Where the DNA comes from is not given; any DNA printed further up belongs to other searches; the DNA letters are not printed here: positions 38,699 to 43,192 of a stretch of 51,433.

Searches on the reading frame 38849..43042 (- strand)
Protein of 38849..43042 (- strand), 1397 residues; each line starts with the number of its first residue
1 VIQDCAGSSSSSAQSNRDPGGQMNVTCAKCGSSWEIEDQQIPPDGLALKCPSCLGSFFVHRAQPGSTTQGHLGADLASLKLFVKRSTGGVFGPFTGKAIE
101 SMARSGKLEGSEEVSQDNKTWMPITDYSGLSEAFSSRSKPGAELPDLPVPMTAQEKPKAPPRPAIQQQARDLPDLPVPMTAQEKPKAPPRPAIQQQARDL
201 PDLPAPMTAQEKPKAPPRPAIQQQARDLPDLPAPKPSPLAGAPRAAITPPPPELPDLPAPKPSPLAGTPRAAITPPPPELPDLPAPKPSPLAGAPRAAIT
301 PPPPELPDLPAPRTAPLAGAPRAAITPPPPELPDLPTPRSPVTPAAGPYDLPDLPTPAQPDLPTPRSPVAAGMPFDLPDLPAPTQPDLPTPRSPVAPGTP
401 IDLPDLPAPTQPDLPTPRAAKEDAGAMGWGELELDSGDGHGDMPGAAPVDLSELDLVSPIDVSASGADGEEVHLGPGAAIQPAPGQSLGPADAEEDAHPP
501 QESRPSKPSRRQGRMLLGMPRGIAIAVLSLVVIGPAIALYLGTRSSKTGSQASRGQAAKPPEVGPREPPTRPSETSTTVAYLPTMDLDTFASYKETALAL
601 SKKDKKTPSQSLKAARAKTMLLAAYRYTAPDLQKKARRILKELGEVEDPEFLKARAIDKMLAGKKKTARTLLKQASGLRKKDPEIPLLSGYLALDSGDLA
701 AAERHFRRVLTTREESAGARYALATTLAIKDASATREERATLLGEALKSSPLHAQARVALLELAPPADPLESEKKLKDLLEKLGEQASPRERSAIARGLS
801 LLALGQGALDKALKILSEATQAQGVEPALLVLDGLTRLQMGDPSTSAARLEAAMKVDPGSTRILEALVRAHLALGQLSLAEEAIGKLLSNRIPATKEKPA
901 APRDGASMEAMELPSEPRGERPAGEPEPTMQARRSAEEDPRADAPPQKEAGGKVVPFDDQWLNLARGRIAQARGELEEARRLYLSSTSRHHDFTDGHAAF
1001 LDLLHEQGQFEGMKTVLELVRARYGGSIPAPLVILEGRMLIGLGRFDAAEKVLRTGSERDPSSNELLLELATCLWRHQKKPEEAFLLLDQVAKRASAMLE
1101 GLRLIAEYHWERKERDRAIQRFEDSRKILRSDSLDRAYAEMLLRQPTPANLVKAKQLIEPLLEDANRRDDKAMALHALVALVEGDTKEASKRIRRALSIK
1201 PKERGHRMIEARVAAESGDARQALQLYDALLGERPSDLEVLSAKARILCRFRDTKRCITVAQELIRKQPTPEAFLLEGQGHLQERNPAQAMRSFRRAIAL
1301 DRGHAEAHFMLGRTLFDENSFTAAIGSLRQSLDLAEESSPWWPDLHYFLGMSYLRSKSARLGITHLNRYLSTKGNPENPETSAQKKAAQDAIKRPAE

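Call 51: search_protein_families(library=pfam, proteins=[window:38849-43042:-], max_evalue=0.0001)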
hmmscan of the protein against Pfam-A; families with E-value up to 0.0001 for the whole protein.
window:38849-43042:- (1397 aa): 14 families
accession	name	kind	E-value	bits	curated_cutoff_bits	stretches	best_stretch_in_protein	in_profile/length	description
PF14559.12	TPR_19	-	7.2e-29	100.4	25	2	838-888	2-52/68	Tetratricopeptide repeat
PF13432.12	TPR_16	-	5.1e-28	97.6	32.7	2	1275-1335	1-61/65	Tetratricopeptide repeat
PF13428.12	TPR_14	-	2e-19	68.6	23.5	0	1037-1072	8-43/44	Tetratricopeptide repeat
PF07719.23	TPR_2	-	6e-16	57.6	27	0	1271-1303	1-33/34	Tetratricopeptide repeat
PF23914.1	TPR_CcmH_CycH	-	1.2e-15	58.1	42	0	1135-1201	87-152/158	Cytochrome c-type biogenesis protein H TPR domain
PF24575.1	TPR_Slam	-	1.7e-13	51.3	35.2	0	648-728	11-92/104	Surface lipoprotein assembly modifier, N-terminal TPR repeats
PF12895.13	ANAPC3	-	4.2e-12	46.6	27.2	0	1294-1366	12-79/82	Anaphase-promoting complex, cyclosome, subunit 3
PF13181.12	TPR_8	-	9.5e-12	44.5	25.7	0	1305-1336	1-32/34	Tetratricopeptide repeat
PF13717.11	Zn_ribbon_4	-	3e-08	33.9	30.3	1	23-57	1-35/36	zinc-ribbon domain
PF25062.1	ARM_TT21_N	-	4e-07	30.4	40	0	1059-1250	22-214/222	Tetratricopeptide repeat protein 21 N-terminal ARM repeat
PF00515.34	TPR_1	-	1.6e-06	28.1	27.8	0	1272-1302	2-32/34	Tetratricopeptide repeat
PF13431.12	TPR_17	-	4.8e-06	26.9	24.4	0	1294-1316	2-24/34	Tetratricopeptide repeat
PF13414.12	TPR_11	-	8.6e-06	25.8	26.8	0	1289-1315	12-38/42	TPR repeat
PF13424.12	TPR_12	-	1.6e-05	25.5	30.1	0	1066-1130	5-76/77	Tetratricopeptide repeat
